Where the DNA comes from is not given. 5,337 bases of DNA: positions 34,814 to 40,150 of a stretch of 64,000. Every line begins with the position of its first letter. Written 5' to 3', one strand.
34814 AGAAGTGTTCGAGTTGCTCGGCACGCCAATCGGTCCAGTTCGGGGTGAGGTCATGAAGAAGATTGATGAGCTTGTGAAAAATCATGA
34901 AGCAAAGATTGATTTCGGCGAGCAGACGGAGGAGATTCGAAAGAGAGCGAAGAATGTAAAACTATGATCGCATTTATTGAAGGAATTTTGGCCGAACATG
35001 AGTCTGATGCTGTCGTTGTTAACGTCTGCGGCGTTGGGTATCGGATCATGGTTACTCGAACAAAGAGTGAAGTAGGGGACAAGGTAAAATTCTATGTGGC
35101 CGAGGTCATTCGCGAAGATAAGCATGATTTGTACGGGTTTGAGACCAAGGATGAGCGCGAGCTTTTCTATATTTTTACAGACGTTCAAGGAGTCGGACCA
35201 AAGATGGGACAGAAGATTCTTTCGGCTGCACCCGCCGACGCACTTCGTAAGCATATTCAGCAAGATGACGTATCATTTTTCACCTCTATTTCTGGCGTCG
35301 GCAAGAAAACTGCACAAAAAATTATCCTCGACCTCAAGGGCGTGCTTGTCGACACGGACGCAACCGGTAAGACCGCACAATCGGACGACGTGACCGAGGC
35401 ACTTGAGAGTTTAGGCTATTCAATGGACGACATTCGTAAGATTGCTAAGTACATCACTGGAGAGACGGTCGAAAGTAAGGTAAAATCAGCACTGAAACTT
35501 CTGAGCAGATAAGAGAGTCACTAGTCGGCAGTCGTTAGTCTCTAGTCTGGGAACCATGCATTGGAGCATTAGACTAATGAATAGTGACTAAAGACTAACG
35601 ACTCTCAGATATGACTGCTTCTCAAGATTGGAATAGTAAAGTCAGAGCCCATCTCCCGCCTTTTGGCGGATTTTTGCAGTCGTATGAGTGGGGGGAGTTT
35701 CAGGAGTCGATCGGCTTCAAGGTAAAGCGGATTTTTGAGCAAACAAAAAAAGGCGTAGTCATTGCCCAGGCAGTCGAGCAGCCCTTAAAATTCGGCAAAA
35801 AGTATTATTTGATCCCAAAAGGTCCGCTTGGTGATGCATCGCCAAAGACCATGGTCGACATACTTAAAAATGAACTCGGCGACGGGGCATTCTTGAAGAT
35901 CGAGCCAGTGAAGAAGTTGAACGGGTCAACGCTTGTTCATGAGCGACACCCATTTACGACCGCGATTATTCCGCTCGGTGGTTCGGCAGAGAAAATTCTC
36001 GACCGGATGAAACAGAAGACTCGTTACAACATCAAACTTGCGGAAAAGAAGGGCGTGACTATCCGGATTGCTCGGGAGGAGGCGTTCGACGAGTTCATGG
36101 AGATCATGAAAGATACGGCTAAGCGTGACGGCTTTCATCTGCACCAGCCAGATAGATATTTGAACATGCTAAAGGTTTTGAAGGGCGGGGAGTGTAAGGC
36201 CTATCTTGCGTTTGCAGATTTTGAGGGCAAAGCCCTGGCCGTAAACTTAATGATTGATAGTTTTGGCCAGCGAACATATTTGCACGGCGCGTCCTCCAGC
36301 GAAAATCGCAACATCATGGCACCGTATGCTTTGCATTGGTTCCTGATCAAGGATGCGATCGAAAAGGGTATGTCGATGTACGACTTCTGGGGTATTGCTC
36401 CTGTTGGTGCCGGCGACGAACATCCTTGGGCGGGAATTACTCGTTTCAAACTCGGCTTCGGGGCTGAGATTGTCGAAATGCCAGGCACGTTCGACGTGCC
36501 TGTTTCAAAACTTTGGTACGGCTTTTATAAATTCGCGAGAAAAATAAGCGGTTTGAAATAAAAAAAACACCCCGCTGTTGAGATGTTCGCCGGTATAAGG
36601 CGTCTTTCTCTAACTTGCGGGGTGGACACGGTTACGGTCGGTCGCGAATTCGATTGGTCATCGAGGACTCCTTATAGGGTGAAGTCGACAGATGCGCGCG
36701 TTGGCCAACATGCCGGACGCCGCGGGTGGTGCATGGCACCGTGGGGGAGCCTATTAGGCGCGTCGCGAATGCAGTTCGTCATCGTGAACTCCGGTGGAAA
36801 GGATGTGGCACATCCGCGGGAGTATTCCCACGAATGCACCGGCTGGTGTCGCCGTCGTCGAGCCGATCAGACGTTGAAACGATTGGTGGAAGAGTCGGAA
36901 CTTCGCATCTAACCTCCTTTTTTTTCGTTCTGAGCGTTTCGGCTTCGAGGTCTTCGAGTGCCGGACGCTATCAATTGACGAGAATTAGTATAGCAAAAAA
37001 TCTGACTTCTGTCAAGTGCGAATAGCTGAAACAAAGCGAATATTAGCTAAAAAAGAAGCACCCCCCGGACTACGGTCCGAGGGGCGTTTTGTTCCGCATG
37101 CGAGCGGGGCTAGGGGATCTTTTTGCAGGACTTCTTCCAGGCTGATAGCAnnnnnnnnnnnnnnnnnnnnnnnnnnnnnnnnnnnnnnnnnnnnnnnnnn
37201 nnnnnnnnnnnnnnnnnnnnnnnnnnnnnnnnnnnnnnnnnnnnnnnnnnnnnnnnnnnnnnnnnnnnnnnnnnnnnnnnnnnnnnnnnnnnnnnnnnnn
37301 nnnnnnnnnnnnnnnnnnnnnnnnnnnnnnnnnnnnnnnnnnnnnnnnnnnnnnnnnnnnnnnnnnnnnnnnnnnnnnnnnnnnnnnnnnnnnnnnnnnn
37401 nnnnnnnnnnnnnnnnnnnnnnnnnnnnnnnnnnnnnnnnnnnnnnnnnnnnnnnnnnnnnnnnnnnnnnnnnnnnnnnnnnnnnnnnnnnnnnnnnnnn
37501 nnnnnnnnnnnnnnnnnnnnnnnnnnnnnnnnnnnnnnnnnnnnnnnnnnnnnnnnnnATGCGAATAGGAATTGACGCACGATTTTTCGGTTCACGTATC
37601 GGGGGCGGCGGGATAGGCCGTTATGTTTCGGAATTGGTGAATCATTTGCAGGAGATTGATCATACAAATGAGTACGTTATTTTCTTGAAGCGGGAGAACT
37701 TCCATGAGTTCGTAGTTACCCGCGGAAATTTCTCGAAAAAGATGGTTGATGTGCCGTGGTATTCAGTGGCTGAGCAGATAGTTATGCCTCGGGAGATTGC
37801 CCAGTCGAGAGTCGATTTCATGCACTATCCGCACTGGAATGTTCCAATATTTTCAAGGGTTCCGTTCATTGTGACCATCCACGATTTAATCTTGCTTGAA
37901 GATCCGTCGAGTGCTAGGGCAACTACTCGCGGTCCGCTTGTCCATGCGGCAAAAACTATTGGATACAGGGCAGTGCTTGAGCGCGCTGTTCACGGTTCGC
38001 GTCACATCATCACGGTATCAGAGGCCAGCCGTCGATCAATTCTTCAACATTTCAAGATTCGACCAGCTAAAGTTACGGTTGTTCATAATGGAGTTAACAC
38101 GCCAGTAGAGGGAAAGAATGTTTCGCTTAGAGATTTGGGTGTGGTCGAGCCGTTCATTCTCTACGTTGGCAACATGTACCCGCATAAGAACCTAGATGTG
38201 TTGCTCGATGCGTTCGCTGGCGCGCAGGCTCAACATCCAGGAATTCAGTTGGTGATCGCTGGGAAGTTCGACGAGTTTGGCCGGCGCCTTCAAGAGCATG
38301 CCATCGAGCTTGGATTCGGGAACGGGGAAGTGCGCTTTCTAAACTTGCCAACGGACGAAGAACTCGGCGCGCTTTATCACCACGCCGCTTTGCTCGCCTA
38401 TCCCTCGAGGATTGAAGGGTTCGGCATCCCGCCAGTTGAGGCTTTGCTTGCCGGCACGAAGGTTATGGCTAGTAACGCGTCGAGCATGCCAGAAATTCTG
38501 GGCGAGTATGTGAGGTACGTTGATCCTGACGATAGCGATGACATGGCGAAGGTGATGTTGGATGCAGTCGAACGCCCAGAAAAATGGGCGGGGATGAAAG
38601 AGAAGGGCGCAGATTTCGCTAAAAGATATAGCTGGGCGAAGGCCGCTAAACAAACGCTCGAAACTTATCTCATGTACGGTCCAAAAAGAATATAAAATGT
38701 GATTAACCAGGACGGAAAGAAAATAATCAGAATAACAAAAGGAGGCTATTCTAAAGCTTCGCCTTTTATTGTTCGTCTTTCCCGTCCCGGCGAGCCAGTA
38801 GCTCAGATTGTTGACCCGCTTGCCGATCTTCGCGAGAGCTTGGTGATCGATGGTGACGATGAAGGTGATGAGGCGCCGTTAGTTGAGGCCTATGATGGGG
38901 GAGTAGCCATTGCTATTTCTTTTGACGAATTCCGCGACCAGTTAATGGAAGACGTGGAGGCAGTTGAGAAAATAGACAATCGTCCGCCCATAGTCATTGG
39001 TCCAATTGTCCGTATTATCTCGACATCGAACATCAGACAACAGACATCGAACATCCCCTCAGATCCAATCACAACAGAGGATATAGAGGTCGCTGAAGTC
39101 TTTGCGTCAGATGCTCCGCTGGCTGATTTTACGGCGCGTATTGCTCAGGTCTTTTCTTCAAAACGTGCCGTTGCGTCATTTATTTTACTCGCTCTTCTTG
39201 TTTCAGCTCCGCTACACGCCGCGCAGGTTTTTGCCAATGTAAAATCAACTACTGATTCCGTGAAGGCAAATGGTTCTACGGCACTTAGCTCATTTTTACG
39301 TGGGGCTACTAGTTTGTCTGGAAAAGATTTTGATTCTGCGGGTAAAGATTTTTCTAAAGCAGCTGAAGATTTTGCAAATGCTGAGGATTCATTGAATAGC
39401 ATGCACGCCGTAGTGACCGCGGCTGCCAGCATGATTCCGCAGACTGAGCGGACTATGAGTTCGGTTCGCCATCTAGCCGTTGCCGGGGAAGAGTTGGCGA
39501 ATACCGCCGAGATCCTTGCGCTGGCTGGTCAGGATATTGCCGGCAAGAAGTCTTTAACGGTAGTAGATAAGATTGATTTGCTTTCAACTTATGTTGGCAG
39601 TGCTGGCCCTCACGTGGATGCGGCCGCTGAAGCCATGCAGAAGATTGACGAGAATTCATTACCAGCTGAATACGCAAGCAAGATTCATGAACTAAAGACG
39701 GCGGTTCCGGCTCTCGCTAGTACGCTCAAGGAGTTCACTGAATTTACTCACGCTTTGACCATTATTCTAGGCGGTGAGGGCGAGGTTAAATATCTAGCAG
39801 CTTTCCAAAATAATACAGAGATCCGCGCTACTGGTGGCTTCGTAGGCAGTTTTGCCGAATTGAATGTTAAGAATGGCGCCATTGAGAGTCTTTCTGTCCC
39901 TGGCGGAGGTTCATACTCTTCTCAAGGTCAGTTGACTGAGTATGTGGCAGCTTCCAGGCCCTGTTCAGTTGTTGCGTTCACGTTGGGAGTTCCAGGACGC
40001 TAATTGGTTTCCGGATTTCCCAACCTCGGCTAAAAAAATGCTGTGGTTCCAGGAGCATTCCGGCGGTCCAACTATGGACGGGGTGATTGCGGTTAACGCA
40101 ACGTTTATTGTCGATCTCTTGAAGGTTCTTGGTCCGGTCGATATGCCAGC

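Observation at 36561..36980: Orphan GC-rich transcription unit with strong promoter and intrinsic terminator but no long ORF: candidate structured ncRNA or tandem small-ORF locus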

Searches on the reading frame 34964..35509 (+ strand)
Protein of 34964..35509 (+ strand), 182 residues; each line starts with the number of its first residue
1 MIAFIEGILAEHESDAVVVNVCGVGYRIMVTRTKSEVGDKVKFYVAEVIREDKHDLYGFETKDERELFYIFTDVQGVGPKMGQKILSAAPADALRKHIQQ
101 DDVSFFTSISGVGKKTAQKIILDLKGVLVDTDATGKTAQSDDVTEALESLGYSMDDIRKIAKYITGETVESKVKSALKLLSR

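Call 12: search_protein_families(library=pfam, proteins=[window:34964-35509:+])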
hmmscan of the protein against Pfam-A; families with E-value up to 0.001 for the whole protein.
window:34964-35509:+ (182 aa): 5 families
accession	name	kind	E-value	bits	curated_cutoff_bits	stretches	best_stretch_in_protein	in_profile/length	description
PF01330.27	RuvA_N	-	5.8e-18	65.2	23.6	1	1-58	1-61/61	RuvA N terminal domain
PF14520.12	HHH_5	-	1e-11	45.6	27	1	71-125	4-56/57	Helix-hairpin-helix domain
PF07499.19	RuvA_C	-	9.6e-08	32.8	24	1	140-181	3-47/47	RuvA, C-terminal domain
PF00633.29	HHH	-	2.9e-07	30.4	24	0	107-121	14-28/30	Helix-hairpin-helix motif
PF00416.27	Ribosomal_S13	-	0.00084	20.2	31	0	106-148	17-56/128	Ribosomal protein S13/S18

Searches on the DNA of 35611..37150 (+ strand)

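Call 4: search_rna_families(source=window, start=36400, end=37150, threshold=evalue, max_evalue=10, show_alignments=4)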
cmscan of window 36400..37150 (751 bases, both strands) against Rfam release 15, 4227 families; matches with E-value up to 10: 2.
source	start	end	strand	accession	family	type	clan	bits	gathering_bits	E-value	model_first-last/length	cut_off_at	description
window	36533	36567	+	RF03002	lysM-Prevotella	Cis-reg;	-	17.8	66.6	7.9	1-66/66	no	lysM-Prevotella RNA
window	36568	36624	-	RF01291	SNORD97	Gene; snRNA; snoRNA; CD-box;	-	15.2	45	9.3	1-142/142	no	Small nucleolar RNA SNORD97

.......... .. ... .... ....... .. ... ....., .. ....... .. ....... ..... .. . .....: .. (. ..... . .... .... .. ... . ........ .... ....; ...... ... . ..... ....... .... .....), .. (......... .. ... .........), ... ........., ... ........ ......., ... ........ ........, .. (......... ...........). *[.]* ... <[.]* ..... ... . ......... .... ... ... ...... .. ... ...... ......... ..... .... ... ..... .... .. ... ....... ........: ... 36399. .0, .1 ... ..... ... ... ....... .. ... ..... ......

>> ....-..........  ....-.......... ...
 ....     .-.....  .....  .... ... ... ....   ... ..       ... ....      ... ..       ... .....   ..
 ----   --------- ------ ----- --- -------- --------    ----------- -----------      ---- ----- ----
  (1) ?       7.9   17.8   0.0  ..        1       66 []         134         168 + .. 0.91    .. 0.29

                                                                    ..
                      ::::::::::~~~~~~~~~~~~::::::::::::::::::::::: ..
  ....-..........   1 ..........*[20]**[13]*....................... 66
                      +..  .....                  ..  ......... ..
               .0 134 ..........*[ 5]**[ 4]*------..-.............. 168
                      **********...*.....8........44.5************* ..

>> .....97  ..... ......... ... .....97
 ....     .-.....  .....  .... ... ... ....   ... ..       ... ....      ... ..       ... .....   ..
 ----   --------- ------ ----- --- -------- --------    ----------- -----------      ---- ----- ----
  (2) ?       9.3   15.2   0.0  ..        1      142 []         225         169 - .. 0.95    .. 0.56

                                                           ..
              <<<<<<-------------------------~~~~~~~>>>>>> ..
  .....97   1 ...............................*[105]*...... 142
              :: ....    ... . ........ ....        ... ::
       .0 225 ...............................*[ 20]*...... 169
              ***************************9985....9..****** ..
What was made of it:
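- On Any Rfam family (tmRNA, RNase P, SRP, 6S, riboswitches, T-box, large ncRNAs): At E<=10 only two chance hits of 15-18 bits appear (call 4).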

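Call 60: search_rna_families(source=L083, start=10900, end=11700, threshold=evalue, max_evalue=5)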
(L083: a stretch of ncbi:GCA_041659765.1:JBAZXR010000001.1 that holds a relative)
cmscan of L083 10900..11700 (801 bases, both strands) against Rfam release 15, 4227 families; matches with E-value up to 5: 3.
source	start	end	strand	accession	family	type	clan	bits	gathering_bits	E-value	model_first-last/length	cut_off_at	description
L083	10978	11030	+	RF00163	Hammerhead_1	Gene; ribozyme;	CL00010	20.2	34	0.049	1-45/45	no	Hammerhead ribozyme (type I)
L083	10977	11028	+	RF04322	Pestivirus-3UTR-SLI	Cis-reg;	-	18.6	37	1.7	1-60/60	no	Pestivirus 3' UTR SLI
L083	11602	11634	+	RF01095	PK-CuYV_BPYV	Cis-reg;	-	16.2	60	4.9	1-56/56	no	3'-terminal pseudoknot of CuYV/BPYV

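Call 61: search_rna_families(sources=[L082, L083, L085, L088, L002], threshold=gathering)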
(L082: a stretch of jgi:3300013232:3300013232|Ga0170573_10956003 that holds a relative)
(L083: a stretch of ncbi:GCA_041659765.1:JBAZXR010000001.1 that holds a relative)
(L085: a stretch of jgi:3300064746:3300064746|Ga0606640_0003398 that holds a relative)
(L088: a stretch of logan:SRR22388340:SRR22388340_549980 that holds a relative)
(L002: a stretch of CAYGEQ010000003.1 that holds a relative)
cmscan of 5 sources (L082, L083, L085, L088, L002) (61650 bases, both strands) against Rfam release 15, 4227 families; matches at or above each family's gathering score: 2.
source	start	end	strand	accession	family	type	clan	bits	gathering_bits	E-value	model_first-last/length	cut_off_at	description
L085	5707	5779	+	RF00005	tRNA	Gene; tRNA;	CL00001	39.2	29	8.8e-05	1-71/71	no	tRNA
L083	3800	3872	+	RF00005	tRNA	Gene; tRNA;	CL00001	30.2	29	0.027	1-71/71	no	tRNA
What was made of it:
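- On Any Rfam family (tmRNA, RNase P, SRP, 6S, riboswitches, T-box, large ncRNAs): The L083 unit and all unit-bearing loci are also negative (calls 60, 61).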

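Call 87: search_dna_similar(query=window:36555-37030:-, collection=phages, mode=distant, max_evalue=0.01, max_rows=5)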
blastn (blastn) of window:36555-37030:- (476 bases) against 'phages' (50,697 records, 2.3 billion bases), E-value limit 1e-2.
No match.

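Call 88: search_dna_similar(query=window:36555-37030:-, collection=plasmids, mode=distant, max_evalue=0.01, max_rows=5)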
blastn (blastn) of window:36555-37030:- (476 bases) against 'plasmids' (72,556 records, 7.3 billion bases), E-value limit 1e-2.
No match.
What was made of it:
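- Tried and rejected: There was no blastn match in phages or plasmids (calls 87, 88).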

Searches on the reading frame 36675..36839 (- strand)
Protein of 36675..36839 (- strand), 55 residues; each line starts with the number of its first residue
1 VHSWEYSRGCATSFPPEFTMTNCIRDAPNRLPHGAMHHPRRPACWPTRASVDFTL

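Call 95: search_protein_representatives(protein=window:36675-36839:-)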
Query: 55 residues. Proteins with E-value up to 0.001 (for the whole library): 2; up to 1e-10: 0; up to 1e-30: 0. The best 2 are listed.
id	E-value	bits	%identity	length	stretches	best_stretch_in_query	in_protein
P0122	4.0e-10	55.3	40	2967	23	25-52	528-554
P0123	4.2e-04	36.4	32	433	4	6-31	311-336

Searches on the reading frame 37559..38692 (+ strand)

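Call 12: search_protein_families(library=pfam, proteins=[window:37559-38692:+])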
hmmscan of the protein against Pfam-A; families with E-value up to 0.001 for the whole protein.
window:37559-38692:+ (378 aa): 5 families
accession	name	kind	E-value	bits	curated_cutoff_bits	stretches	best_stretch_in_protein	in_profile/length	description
PF00534.26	Glycos_transf_1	-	2.4e-27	96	26.4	1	197-350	15-169/172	Glycosyl transferases group 1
PF13692.12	Glyco_trans_1_4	-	8.6e-22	78.4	27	1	198-337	2-140/142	Glycosyl transferases group 1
PF13439.12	Glyco_transf_4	-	4.8e-18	66.2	28.5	1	17-181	2-168/170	Glycosyltransferase Family 4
PF20706.3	GT4-conflict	-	7.6e-13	48.6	26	1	145-364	145-383/385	Family 4 Glycosyltransferase in conflict systems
PF13579.12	Glyco_trans_4_4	-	5.4e-09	37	29.7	1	17-178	1-158/158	Glycosyl transferase 4-like domain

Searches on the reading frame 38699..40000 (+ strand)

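Call 12: search_protein_families(library=pfam, proteins=[window:38699-40000:+])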
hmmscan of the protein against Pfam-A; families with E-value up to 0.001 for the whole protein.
window:38699-40000:+ (434 aa): 2 families
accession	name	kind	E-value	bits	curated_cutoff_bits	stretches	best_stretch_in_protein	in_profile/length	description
PF13196.11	DUF4012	-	1.2e-09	39.2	28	1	360-396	1-37/144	Protein of unknown function (DUF4012)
PF23300.3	HEAT_Nup120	-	0.00017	21.9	29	0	181-237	12-66/170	Nucleoporin Nup120, HEAT repeats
